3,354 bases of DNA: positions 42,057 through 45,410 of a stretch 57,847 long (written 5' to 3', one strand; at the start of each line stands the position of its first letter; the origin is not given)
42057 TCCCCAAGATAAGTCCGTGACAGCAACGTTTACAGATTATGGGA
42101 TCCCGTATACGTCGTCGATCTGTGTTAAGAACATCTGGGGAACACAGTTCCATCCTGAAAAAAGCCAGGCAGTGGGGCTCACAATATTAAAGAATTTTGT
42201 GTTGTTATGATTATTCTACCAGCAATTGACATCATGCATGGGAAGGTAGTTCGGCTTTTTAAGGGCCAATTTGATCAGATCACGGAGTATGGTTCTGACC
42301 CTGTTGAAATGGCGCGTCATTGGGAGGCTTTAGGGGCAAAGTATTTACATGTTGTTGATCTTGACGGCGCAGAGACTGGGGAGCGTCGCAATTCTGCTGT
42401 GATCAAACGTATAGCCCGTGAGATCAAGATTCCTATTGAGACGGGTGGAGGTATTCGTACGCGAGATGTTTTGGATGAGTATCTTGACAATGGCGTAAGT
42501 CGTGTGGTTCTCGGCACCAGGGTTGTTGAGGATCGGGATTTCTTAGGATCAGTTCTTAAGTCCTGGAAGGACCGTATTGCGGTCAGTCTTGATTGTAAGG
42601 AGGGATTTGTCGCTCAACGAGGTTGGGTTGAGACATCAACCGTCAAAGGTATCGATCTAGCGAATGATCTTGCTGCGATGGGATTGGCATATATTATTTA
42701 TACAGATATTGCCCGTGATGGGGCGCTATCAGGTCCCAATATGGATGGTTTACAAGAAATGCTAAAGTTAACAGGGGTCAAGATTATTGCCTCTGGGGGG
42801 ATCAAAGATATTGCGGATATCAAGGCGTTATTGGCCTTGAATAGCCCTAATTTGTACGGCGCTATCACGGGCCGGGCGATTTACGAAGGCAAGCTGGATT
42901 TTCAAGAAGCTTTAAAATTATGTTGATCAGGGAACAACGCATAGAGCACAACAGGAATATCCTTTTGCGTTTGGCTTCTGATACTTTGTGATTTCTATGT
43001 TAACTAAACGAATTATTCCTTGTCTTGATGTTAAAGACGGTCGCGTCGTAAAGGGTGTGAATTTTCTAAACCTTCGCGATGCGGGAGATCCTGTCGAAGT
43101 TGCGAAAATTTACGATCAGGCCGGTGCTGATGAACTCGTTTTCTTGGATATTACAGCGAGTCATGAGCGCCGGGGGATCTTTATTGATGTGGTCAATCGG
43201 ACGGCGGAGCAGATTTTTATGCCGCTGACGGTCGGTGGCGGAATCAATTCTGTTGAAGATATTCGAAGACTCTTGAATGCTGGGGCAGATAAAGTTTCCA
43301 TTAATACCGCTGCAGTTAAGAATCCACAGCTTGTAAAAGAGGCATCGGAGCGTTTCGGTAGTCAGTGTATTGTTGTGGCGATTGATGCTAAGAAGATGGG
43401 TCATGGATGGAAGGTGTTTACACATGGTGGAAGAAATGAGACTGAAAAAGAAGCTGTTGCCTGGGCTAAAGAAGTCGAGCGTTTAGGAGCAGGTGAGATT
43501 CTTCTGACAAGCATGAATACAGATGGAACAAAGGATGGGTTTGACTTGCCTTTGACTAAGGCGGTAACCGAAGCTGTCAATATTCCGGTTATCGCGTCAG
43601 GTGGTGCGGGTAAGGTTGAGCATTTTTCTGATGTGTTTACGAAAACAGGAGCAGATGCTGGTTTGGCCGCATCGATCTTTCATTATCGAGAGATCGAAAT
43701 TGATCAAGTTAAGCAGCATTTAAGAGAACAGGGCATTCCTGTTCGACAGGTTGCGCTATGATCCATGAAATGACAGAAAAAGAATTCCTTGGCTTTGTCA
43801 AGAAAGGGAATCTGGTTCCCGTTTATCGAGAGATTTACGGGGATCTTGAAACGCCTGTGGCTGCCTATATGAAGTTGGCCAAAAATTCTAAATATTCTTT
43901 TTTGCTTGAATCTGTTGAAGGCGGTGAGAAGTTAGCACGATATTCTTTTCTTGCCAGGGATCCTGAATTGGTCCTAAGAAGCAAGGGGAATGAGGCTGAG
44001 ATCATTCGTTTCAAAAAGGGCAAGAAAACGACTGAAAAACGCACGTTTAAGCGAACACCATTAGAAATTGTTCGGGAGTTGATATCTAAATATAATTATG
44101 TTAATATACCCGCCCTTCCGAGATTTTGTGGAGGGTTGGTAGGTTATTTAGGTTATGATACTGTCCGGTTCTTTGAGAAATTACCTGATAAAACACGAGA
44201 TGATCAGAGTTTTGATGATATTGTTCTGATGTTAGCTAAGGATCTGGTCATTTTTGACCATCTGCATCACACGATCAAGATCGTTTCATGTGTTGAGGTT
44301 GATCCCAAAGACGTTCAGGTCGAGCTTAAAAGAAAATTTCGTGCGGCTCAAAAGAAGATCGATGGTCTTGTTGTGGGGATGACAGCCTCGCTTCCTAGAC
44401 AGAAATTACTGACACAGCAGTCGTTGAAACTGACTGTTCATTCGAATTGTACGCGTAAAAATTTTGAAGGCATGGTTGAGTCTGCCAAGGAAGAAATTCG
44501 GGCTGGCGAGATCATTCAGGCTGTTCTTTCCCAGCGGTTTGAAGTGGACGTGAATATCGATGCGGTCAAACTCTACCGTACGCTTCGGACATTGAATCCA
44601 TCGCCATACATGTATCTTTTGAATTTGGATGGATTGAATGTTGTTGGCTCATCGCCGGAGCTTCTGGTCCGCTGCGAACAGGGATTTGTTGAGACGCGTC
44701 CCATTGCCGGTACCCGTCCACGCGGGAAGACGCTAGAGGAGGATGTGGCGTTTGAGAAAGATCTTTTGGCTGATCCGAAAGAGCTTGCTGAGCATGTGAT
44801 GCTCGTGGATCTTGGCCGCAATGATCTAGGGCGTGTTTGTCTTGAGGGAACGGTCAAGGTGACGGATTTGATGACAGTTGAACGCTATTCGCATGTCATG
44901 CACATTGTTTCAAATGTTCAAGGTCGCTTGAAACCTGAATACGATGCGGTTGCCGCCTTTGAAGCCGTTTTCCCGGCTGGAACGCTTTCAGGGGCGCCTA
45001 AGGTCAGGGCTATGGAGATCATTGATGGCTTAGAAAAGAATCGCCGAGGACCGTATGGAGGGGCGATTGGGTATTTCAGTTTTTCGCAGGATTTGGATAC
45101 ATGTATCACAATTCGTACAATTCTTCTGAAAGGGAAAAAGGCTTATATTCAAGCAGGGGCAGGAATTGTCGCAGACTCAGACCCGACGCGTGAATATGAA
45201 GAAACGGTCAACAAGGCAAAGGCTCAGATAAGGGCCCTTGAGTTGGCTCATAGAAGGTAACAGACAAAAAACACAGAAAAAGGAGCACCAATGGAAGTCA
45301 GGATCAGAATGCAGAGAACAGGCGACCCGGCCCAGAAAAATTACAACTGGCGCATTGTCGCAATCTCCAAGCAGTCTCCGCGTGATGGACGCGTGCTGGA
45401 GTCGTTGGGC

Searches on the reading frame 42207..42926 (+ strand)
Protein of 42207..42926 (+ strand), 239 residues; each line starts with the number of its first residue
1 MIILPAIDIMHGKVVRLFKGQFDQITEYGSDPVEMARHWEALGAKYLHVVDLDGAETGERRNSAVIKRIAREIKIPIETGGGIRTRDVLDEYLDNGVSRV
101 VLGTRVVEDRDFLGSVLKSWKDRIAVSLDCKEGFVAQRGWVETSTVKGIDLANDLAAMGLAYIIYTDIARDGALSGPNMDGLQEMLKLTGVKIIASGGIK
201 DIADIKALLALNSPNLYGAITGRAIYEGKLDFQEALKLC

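Call 35: search_protein_families(library=pfam, proteins=[window:42207-42926:+], max_evalue=0.001)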
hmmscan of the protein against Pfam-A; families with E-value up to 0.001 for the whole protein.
window:42207-42926:+ (239 aa): 3 families
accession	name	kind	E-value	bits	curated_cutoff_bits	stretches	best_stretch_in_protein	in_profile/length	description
PF00977.27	His_biosynth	-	7.1e-74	248.5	23.6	1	3-230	2-227/228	Histidine biosynthesis protein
PF03060.21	NMO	-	2e-05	24.6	28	0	55-106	174-225/331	Nitronate monooxygenase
PF04309.18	G3P_antiterm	-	0.00058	19.7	27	0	64-101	129-166/173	Glycerol-3-phosphate responsive antiterminator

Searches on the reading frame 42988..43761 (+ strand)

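Call 35: search_protein_families(library=pfam, proteins=[window:42988-43761:+], max_evalue=0.001)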
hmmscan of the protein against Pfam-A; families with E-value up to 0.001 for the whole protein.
window:42988-43761:+ (257 aa): 5 families
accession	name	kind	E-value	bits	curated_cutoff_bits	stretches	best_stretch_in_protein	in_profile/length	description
PF00977.27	His_biosynth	-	2.8e-90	302.2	23.6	1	8-236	1-227/228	Histidine biosynthesis protein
PF01207.24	Dus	-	7.1e-12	45.5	20.4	2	35-122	140-229/311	Dihydrouridine synthase (Dus)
PF03060.21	NMO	-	1.3e-06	28.5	28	0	160-224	149-218/331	Nitronate monooxygenase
PF02581.23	TMP-TENI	-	1.4e-05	24.9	27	0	157-216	110-166/180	Thiamine monophosphate synthase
PF04309.18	G3P_antiterm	-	0.00039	20.3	27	0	63-107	125-169/173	Glycerol-3-phosphate responsive antiterminator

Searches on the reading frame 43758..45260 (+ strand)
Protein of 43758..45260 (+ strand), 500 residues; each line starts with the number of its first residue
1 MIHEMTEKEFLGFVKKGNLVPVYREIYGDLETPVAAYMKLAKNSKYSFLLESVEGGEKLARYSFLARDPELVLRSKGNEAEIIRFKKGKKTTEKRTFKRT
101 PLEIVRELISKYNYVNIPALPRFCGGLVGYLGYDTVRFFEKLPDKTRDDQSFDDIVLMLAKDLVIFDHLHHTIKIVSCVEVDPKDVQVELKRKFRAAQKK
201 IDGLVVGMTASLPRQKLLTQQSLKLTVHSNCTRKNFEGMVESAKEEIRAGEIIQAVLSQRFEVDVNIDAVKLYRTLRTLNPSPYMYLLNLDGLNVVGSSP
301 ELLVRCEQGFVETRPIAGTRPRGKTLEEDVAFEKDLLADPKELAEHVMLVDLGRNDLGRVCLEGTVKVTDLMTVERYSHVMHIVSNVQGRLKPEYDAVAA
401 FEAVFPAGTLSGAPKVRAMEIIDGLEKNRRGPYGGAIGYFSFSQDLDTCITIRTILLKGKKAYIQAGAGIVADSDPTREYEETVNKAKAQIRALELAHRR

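Call 35: search_protein_families(library=pfam, proteins=[window:43758-45260:+], max_evalue=0.001)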
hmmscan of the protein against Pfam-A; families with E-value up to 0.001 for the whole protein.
window:43758-45260:+ (500 aa): 2 families
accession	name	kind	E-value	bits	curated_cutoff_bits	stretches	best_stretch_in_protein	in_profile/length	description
PF00425.24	Chorismate_bind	-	2.4e-94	316.1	27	1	233-486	2-257/257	chorismate binding enzyme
PF04715.19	Anth_synt_I_N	-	6.2e-38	130.6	23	1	29-173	1-138/140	Anthranilate synthase component I, N terminal region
